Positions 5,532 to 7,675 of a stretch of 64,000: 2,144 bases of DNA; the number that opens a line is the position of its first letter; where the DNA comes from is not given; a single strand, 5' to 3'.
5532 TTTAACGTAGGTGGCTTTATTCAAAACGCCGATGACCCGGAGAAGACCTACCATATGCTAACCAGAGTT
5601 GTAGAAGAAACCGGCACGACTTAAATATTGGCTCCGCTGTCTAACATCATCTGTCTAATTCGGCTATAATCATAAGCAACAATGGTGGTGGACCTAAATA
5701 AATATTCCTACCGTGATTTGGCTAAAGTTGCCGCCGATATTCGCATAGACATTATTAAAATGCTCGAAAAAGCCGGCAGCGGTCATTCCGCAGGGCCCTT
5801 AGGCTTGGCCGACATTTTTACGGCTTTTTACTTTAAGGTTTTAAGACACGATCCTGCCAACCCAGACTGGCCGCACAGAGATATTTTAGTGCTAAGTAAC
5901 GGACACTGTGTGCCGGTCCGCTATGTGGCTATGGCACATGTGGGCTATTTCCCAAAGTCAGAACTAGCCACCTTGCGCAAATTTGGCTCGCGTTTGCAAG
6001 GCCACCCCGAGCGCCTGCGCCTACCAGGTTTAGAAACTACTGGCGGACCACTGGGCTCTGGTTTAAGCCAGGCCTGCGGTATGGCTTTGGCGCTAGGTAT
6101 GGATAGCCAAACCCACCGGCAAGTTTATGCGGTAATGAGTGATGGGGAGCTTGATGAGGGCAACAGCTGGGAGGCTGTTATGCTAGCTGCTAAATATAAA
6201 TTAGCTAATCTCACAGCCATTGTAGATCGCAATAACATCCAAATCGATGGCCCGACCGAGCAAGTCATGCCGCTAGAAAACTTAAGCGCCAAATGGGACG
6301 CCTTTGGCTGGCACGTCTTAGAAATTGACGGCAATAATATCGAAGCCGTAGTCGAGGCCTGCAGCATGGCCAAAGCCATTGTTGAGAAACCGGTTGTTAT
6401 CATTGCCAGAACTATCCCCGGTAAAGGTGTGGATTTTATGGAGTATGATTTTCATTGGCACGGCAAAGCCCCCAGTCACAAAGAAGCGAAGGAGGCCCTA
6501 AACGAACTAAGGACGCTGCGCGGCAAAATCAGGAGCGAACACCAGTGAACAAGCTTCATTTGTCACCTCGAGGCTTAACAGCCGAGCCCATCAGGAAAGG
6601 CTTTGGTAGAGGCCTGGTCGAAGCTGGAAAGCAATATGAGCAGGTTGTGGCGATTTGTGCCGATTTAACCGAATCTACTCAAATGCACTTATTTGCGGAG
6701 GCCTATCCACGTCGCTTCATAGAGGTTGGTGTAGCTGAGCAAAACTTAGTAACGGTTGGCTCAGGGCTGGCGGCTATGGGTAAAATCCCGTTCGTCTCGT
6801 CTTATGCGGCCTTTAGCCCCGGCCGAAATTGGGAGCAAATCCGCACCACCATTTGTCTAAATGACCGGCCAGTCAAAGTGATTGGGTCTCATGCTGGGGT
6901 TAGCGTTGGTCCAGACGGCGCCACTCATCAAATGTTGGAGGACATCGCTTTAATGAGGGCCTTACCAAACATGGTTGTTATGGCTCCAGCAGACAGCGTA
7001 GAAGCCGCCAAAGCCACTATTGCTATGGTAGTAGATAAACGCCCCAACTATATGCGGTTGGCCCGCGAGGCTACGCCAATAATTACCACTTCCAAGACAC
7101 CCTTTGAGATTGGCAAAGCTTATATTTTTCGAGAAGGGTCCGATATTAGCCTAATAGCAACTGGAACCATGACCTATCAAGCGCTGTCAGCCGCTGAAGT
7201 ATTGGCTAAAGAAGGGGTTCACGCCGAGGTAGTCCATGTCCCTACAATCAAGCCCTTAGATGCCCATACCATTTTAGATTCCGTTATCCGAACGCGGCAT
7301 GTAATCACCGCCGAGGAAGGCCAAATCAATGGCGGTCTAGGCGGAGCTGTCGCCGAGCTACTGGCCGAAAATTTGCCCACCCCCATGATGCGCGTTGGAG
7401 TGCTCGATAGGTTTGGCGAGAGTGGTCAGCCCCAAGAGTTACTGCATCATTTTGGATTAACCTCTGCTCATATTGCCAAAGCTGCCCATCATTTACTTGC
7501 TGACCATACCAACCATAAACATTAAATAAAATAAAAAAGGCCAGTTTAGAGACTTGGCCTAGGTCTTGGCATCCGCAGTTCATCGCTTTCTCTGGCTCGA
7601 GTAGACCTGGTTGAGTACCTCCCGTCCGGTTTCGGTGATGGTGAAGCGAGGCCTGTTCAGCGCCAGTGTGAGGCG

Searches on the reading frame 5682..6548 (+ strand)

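Call 17: search_protein_families(library=pfam, proteins=[window:5682-6548:+], max_evalue=0.0001)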
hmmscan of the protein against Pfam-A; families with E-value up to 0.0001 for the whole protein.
window:5682-6548:+ (288 aa): 3 families
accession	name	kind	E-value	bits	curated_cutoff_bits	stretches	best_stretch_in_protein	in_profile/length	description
PF00456.26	Transketolase_N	-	1.6e-58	198.7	22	1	16-271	5-270/334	Transketolase, thiamine diphosphate binding domain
PF13292.11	DXP_synthase_N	-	2.2e-11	44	21.2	1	4-189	9-176/274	1-deoxy-D-xylulose-5-phosphate synthase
PF00676.26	E1_dh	-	5.4e-08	32.6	22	1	119-233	98-210/300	Dehydrogenase E1 component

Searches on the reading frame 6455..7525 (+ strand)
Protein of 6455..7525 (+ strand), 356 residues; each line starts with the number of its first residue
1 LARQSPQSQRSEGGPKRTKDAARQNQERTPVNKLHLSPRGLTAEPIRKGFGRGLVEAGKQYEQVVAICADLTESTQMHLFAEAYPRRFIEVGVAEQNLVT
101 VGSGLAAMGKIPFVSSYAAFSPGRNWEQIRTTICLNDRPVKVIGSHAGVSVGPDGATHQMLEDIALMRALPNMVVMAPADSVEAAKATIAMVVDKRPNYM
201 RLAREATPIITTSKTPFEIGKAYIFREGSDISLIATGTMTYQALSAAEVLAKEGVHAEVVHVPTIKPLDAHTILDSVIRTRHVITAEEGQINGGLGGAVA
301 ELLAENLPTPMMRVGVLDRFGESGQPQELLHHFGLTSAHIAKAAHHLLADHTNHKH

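Call 6: search_protein_families(library=pfam, proteins=[window:6455-7525:+])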
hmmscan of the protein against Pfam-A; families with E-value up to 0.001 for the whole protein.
window:6455-7525:+ (356 aa): 3 families
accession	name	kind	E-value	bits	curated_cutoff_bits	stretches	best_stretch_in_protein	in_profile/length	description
PF02779.29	Transket_pyr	-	4.3e-39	134.4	27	1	46-207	5-172/174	Transketolase, pyrimidine binding domain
PF02780.25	Transketolase_C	-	1.2e-35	122.6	25.9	1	220-340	1-124/124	Transketolase, C-terminal domain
PF22613.1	Transketolase_C_1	-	1e-09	39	27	1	222-336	2-113/113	Transketolase-like TK C-terminal domain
